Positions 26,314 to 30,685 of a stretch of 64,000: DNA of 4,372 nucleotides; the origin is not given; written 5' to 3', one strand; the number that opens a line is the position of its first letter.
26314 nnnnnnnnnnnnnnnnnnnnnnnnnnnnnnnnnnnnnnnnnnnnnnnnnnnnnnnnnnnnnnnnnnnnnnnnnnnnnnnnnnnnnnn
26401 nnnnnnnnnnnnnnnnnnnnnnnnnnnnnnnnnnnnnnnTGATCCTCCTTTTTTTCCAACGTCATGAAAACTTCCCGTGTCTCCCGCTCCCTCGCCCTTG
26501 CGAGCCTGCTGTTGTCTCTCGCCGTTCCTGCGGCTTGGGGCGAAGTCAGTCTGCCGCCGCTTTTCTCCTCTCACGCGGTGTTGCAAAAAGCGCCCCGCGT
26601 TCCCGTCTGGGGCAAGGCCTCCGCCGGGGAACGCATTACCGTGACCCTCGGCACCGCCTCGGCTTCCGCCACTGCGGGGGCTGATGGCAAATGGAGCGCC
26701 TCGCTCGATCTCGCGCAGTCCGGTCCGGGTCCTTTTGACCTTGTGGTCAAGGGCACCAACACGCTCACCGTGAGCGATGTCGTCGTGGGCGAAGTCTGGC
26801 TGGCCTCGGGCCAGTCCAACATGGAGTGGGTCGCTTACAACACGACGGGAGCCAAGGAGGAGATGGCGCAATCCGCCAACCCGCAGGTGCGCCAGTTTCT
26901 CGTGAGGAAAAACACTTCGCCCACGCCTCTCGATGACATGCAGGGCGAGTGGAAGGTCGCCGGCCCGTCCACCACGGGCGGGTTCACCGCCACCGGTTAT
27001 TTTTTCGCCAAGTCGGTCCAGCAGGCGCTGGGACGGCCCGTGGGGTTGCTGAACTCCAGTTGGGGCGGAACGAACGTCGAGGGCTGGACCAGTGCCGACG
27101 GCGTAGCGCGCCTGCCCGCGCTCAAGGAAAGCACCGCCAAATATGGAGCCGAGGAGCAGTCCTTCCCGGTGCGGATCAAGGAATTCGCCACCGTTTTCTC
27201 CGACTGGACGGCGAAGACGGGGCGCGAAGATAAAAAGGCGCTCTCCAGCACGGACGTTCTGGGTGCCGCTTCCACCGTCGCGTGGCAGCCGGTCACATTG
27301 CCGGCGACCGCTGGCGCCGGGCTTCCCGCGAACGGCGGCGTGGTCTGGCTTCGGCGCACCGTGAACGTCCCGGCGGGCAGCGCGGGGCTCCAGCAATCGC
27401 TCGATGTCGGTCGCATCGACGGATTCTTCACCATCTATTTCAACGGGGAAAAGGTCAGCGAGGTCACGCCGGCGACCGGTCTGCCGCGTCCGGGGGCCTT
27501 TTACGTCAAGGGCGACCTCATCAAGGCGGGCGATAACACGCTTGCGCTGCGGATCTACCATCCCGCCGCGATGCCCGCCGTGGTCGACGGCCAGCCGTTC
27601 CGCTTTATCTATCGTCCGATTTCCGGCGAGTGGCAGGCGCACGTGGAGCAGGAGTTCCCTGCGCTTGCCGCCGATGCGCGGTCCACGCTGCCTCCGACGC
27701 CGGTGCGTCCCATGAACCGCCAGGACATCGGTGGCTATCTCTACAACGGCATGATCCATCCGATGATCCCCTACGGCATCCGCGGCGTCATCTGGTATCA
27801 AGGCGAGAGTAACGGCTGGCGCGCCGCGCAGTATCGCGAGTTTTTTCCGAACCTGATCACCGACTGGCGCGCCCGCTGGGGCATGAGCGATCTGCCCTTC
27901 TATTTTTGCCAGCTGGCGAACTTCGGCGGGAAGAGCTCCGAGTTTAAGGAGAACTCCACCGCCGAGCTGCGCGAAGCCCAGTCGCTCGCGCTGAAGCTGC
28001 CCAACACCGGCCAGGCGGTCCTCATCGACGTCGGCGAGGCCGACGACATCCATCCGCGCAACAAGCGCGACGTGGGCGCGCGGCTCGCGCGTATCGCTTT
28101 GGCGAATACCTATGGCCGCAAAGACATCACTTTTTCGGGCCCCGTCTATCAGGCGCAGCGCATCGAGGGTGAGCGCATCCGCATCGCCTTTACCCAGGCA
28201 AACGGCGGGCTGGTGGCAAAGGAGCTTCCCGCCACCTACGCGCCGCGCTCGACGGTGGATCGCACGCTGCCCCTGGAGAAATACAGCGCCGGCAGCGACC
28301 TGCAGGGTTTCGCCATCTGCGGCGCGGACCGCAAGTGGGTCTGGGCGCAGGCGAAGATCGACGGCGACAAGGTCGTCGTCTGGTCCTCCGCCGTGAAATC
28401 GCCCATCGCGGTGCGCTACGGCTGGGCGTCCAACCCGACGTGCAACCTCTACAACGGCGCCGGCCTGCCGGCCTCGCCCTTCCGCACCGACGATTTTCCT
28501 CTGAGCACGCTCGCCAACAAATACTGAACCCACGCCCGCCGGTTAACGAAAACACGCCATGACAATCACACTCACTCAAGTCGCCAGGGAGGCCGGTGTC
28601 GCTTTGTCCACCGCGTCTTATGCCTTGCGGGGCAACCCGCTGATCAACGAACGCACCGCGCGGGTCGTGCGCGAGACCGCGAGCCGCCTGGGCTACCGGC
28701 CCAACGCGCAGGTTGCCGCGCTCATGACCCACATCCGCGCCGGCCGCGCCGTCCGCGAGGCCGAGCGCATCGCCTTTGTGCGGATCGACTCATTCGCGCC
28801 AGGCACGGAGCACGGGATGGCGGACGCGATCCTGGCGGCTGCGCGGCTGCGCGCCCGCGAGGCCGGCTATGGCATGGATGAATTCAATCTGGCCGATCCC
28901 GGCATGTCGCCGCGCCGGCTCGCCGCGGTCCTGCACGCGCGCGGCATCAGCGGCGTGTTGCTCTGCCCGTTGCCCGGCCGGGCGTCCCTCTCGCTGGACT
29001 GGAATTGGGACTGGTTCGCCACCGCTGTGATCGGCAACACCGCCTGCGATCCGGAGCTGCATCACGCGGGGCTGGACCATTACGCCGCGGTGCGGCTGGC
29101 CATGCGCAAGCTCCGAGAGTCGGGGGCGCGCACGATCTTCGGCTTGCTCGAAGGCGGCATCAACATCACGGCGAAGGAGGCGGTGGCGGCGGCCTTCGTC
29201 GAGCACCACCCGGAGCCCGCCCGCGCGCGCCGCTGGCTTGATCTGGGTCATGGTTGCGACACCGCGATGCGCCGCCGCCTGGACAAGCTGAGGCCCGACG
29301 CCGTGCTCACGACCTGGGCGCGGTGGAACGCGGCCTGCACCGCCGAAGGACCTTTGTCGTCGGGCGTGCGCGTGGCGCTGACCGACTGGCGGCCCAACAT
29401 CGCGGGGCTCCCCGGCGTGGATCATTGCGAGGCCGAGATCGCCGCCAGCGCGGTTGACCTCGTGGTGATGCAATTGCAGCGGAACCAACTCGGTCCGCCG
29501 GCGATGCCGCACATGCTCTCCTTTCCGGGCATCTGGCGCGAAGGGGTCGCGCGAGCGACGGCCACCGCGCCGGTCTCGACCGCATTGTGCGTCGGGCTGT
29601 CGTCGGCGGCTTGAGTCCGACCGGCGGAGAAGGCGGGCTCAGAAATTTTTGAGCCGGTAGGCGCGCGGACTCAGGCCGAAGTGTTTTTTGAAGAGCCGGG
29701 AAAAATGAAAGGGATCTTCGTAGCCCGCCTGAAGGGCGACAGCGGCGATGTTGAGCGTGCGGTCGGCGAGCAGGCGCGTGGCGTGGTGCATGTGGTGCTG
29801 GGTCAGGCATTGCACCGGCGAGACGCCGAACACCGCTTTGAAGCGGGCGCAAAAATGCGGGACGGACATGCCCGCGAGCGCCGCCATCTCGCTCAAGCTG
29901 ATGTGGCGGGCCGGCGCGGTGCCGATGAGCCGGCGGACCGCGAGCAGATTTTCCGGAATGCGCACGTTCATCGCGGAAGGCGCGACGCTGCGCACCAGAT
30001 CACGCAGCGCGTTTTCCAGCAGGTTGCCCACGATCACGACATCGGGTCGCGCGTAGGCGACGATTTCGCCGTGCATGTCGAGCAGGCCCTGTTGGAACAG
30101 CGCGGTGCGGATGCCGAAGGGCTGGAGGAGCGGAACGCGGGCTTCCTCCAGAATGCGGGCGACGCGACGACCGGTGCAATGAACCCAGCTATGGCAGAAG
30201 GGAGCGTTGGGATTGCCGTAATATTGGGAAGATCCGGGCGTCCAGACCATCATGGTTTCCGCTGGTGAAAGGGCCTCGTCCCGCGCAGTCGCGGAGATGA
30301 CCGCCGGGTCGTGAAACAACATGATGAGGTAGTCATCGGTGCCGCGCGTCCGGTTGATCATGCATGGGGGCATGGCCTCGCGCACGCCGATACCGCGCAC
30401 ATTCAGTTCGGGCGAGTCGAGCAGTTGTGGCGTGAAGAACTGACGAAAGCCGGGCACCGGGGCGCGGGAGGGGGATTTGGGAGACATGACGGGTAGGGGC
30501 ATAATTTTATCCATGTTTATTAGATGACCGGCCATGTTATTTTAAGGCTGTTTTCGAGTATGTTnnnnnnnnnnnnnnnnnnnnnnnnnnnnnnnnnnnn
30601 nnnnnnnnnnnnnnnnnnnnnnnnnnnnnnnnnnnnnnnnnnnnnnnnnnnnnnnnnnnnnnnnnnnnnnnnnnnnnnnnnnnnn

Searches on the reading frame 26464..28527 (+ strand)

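Call 4: search_protein_families(library=pfam, proteins=[window:26464-28527:+], max_evalue=0.001)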
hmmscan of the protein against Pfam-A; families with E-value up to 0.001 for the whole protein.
window:26464-28527:+ (687 aa): 1 family
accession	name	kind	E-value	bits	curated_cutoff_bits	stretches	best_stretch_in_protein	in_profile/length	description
PF03629.24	SASA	-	1.7e-19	70.8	24.8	2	425-544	103-223/226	Carbohydrate esterase, sialic acid-specific acetylesterase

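Call 5: search_protein_families(library=ncbifam, proteins=[window:26464-28527:+], max_evalue=0.001)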
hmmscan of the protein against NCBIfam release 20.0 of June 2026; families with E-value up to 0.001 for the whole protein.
window:26464-28527:+ (687 aa): 1 family
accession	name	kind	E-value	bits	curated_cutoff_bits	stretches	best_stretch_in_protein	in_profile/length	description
NF033510.3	Ca_tandemer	repeat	6.2e-06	26.5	50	1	47-87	34-78/96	Ca2+-stabilized repeat-containing adhesin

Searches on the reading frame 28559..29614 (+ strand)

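Call 4: search_protein_families(library=pfam, proteins=[window:28559-29614:+], max_evalue=0.001)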
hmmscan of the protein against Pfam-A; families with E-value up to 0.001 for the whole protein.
window:28559-29614:+ (351 aa): 1 family
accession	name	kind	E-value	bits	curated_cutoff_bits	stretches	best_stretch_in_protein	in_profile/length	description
PF00356.27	LacI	-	4e-09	36.6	27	1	4-49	1-46/46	Bacterial regulatory proteins, lacI family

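Call 5: search_protein_families(library=ncbifam, proteins=[window:28559-29614:+], max_evalue=0.001)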
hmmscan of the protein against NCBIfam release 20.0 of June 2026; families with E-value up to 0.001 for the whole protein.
window:28559-29614:+ (351 aa): 7 families
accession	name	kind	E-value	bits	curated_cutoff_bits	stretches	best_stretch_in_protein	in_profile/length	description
NF051853.1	TransRegUriRCory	equivalog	2.6e-11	43.2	550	1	4-57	2-55/327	transcriptional regulator UriR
TIGR01481.1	ccpA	equivalog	2.6e-09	37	442.35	1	1-53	1-53/330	catabolite control protein A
NF007706.0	PRK10401.1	equivalog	9.4e-08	31.7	555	1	3-59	2-58/346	HTH-type transcriptional regulator GalS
NF052440.1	TransRegGNTRPSEAE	equivalog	6.9e-07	28.6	400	1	3-56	6-59/333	HTH-type transcriptional regulator GntR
NF007449.0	PRK10014.1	subfamily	9.6e-06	24.9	310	1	3-57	7-61/342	Mal regulon transcriptional regulator MalI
NF007075.0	PRK09526.1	subfamily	0.00026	20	340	1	2-55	5-58/358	LacI family DNA-binding transcriptional regulator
NF008452.0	PRK11303.1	equivalog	0.00052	19.3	385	1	4-56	2-57/332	catabolite repressor/activator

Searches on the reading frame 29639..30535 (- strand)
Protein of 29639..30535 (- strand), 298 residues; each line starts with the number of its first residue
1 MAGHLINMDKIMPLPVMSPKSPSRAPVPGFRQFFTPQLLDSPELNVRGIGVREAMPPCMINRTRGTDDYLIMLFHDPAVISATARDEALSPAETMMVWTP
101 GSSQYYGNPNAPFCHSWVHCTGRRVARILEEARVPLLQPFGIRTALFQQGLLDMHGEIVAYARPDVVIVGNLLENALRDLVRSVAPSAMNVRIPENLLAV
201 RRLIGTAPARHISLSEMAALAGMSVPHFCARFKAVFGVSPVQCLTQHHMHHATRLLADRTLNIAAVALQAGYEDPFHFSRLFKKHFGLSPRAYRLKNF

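Call 4: search_protein_families(library=pfam, proteins=[window:29639-30535:-], max_evalue=0.001)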
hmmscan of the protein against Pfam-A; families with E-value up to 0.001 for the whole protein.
window:29639-30535:- (298 aa): 2 families
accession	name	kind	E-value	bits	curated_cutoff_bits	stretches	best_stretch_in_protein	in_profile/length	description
PF12833.13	HTH_18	-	4.3e-24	85.1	33.6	1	217-294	1-78/80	Helix-turn-helix domain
PF00165.29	HTH_AraC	-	5e-21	74.8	26.6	2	259-294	7-41/42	Bacterial regulatory helix-turn-helix proteins, AraC family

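Call 5: search_protein_families(library=ncbifam, proteins=[window:29639-30535:-], max_evalue=0.001)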
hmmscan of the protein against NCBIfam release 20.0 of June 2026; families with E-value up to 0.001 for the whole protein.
window:29639-30535:- (298 aa): 31 families (the best 25 are shown)
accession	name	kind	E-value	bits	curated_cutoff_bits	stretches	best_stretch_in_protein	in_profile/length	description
NF049932.1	TranspRegBtr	equivalog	6e-18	64.7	900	1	203-295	172-264/531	bacillibactin transport transcriptional regulator Btr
NF007860.0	PRK10572.1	equivalog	2.3e-16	59.5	208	1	59-296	40-284/292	arabinose operon transcriptional regulator AraC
NF006902.0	PRK09393.1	equivalog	2.9e-13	49.7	425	1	205-295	230-320/327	transcriptional regulator FtrA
TIGR04094.1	adjacent_YSIRK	equivalog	6.4e-11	41.8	200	1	200-294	290-383/383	YSIRK-targeted surface antigen transcriptional regulator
TIGR02297.1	HpaA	equivalog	1.7e-10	40.6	274.65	1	201-295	192-286/287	4-hydroxyphenylacetate catabolism regulatory protein HpaA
NF041686.2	ant_diox_reg_AndR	equivalog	4.4e-10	39.7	350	1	171-291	193-315/321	anthranilate 1,2-dioxygenase regulatory protein AndR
NF040475.1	chlor_reg_RclR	equivalog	4.3e-09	36.1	400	1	172-295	152-277/284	reactive chlorine-specific transcriptional regulator RclR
NF049968.1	QhpR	equivalog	4.9e-09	35.7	250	1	242-294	232-284/284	AraC-like transcriptional regulator QhpR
NF047788.1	TransRegPocR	equivalog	6.1e-09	35.6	500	1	200-296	194-290/296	transcriptional regulator PocR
NF010028.0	PRK13503.1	equivalog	1.8e-08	34.1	288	1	212-295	188-271/278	HTH-type transcriptional activator RhaS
NF047455.1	TF_Staph_AryK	equivalog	2.1e-08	32.9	850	1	195-296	157-258/759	transcriptional regulator AryK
NF007243.0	PRK09685.1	equivalog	7.9e-08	32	199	1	261-296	266-301/303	transcriptional regulator FeaR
NF052371.1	TransRegGbdRPseu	equivalog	5.6e-07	28.9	480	1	202-295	232-325/365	choline metabolism transcriptional regulator GbdR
NF012144.2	ramA_TF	equivalog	1.3e-06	28.8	180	1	212-297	22-107/108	RamA family antibiotic efflux transcriptional regulator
NF007693.0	PRK10371.1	equivalog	2.9e-06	26.7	253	1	216-295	219-298/309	transcriptional regulator MelR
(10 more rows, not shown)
